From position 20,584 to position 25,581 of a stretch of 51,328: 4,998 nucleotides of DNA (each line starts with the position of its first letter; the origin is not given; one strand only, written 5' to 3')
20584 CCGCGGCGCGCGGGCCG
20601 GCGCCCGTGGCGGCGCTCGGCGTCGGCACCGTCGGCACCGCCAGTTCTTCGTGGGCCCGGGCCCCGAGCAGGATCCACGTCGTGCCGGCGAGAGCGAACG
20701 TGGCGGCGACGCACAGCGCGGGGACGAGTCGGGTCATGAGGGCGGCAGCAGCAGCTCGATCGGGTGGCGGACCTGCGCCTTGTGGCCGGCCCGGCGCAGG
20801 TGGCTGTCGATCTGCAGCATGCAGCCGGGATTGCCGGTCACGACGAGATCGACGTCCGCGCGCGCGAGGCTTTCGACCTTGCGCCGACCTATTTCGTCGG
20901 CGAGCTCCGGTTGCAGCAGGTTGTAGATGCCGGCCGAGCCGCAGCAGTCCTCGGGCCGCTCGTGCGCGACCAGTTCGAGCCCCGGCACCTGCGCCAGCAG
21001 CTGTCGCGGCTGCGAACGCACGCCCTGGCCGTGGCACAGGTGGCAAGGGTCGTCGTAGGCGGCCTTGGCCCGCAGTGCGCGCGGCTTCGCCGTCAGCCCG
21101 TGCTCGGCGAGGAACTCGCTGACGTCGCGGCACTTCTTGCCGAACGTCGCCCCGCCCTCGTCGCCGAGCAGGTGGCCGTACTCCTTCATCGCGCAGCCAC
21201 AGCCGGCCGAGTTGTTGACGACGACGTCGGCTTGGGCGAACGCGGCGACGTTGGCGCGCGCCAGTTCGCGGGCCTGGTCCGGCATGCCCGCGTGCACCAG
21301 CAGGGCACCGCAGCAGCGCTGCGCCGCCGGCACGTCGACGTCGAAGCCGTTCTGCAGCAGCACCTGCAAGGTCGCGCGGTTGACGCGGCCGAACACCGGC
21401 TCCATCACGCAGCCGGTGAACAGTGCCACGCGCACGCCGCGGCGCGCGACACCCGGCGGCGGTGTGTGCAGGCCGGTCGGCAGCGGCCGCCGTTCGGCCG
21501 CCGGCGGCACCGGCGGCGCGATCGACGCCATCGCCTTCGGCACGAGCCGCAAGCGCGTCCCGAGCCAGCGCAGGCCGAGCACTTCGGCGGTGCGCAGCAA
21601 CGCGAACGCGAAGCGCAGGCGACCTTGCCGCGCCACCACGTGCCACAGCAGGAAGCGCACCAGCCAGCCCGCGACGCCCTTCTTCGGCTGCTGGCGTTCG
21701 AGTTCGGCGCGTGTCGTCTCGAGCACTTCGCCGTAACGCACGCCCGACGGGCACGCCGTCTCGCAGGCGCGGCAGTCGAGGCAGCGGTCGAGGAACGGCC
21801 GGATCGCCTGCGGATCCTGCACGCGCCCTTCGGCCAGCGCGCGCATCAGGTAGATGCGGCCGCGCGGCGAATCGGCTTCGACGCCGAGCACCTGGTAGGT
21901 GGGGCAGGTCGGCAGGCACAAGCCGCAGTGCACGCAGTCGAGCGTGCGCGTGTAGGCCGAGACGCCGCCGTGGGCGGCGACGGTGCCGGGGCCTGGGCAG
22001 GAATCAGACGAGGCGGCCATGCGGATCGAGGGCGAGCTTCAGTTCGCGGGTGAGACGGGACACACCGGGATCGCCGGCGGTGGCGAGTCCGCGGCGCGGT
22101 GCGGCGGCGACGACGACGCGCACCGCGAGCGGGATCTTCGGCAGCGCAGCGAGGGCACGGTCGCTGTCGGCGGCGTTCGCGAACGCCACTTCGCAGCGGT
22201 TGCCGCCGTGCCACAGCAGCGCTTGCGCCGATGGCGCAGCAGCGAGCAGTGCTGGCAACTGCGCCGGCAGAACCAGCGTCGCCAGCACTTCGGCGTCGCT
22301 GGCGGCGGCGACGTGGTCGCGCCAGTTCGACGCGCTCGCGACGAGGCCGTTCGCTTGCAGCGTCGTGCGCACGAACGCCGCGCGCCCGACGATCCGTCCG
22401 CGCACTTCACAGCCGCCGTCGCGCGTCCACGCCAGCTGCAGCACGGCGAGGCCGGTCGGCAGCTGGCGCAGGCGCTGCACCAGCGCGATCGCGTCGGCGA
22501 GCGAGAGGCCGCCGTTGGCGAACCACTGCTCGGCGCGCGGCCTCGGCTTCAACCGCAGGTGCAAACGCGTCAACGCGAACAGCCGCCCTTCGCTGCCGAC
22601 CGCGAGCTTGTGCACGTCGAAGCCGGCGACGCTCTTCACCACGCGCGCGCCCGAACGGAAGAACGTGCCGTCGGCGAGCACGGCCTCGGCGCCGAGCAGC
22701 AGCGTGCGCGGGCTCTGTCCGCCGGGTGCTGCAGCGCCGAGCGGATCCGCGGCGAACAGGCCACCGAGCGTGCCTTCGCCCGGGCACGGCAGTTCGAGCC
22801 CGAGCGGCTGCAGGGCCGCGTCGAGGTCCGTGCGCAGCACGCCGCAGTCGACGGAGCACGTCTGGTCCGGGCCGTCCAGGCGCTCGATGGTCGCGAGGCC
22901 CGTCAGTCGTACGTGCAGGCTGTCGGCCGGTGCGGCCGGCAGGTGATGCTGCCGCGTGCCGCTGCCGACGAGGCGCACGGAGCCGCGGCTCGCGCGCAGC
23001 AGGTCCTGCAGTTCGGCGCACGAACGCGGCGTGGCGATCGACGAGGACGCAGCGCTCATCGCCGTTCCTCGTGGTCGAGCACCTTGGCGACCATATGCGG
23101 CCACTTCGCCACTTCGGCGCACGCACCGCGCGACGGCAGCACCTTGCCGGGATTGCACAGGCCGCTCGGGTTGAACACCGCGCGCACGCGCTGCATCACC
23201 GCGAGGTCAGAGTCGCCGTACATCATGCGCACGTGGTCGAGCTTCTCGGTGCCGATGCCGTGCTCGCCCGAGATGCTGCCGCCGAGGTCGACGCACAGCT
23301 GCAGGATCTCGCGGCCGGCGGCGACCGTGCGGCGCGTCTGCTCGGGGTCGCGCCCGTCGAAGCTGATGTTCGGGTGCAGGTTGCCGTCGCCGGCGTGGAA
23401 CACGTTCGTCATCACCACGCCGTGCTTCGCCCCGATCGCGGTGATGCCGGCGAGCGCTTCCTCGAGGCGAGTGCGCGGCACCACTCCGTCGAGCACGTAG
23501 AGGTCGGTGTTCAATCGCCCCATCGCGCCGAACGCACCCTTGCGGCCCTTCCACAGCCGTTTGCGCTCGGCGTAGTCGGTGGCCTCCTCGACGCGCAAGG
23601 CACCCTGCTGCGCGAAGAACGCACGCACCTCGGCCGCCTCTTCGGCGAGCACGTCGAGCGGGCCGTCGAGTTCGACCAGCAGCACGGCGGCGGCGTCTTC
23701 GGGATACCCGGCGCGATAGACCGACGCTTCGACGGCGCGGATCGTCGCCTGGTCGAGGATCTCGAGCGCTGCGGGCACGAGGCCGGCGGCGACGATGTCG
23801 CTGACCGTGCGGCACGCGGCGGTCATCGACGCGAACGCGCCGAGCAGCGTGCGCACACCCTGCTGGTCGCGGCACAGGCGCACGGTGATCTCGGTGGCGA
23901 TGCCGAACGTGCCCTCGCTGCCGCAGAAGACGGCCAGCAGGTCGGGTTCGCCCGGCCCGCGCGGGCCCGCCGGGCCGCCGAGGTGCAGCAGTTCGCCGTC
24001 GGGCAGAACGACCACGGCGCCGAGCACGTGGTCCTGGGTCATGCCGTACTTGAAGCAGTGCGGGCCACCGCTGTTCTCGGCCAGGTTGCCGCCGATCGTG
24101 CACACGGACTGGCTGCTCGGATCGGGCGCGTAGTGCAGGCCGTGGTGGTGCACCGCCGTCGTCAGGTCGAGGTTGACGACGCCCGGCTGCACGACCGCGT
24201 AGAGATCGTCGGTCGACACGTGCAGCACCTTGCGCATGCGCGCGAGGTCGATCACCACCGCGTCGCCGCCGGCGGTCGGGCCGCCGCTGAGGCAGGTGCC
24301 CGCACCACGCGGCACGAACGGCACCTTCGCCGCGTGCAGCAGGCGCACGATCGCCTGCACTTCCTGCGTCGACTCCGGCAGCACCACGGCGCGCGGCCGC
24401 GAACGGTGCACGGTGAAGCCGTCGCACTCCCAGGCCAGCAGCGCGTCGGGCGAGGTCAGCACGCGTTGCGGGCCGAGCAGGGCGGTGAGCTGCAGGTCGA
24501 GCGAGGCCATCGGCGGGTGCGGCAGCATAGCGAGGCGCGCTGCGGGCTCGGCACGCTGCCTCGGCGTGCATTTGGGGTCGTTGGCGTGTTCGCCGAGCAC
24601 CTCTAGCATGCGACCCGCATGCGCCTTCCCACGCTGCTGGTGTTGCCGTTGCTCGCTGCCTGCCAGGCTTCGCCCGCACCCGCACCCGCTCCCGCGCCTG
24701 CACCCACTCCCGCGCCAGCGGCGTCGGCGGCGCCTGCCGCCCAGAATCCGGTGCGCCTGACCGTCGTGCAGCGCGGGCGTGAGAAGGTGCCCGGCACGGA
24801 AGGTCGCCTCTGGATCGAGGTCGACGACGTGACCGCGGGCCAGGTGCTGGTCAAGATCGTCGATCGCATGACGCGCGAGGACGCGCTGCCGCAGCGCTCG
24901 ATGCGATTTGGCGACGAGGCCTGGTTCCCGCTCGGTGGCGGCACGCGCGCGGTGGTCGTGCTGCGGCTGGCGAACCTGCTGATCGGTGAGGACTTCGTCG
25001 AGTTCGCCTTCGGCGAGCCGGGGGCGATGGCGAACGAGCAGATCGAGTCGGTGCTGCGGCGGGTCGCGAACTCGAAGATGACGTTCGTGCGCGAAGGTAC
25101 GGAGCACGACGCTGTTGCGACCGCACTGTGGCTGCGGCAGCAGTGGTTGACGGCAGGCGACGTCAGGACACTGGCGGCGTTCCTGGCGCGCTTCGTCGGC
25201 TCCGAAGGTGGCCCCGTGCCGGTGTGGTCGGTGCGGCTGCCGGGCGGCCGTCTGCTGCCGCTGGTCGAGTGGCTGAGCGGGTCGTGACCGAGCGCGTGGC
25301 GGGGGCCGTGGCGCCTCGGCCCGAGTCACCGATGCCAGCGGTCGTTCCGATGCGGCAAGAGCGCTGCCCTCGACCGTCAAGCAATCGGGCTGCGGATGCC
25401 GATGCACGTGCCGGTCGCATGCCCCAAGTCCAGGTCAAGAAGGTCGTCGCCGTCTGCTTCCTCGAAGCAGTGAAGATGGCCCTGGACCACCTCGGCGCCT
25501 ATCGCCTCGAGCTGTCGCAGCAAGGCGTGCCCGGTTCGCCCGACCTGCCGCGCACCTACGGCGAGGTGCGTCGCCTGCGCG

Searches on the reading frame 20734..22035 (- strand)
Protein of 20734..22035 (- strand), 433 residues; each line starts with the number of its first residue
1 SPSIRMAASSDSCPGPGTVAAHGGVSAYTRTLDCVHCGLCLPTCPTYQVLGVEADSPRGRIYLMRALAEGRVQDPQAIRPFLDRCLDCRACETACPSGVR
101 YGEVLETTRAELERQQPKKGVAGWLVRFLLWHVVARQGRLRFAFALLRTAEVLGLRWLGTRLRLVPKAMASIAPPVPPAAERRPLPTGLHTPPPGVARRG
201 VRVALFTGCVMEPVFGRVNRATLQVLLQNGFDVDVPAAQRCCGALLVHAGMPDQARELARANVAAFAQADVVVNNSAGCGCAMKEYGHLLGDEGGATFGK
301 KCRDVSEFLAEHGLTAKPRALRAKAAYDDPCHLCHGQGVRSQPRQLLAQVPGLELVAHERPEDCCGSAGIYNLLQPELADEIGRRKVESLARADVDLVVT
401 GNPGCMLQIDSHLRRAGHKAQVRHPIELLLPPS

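Call 24: search_protein_families(library=pfam, proteins=[window:20734-22035:-], max_evalue=0.00001)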
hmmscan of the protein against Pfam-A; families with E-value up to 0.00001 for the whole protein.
window:20734-22035:- (433 aa): 10 families
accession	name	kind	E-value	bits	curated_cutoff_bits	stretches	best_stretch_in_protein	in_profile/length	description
PF02754.22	CCG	-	2.8e-32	111.1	20.6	2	326-410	2-85/85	Cysteine-rich domain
PF13183.11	Fer4_8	-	7.4e-12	46.1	27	1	33-99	4-68/68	4Fe-4S dicluster domain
PF13534.11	Fer4_17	-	1.8e-10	41.6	22.2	1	34-99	2-60/61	4Fe-4S dicluster domain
PF12838.12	Fer4_7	-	2e-09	38.2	27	1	34-99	2-52/52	4Fe-4S dicluster domain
PF00037.32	Fer4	-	1.9e-07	31.1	21.1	0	83-99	6-22/24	4Fe-4S binding domain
PF12837.12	Fer4_6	-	3.3e-07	30.4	25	0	83-99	7-23/24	4Fe-4S binding domain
PF12800.12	Fer4_4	-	2e-06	28.1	24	0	83-98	2-17/17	4Fe-4S binding domain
PF13484.11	Fer4_16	-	2.1e-06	28.9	30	1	34-97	2-65/66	4Fe-4S double cluster binding domain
PF13187.11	Fer4_9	-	4.3e-06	27.1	27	0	33-98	1-50/52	4Fe-4S dicluster domain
PF12797.12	Fer4_2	-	4.3e-06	26.8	24.5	0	82-97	7-22/22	4Fe-4S binding domain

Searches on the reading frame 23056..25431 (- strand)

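Call 24: search_protein_families(library=pfam, proteins=[window:23056-25431:-], max_evalue=0.00001)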
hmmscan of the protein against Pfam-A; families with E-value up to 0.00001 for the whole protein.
window:23056-25431:- (791 aa): 2 families
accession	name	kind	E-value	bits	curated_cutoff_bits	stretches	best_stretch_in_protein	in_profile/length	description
PF02913.24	FAD-oxidase_C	-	3.9e-65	220.4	21.2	1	526-764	5-248/248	FAD linked oxidases, C-terminal domain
PF01565.28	FAD_binding_4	-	9e-42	142.5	26.4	1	346-485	1-139/139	FAD binding domain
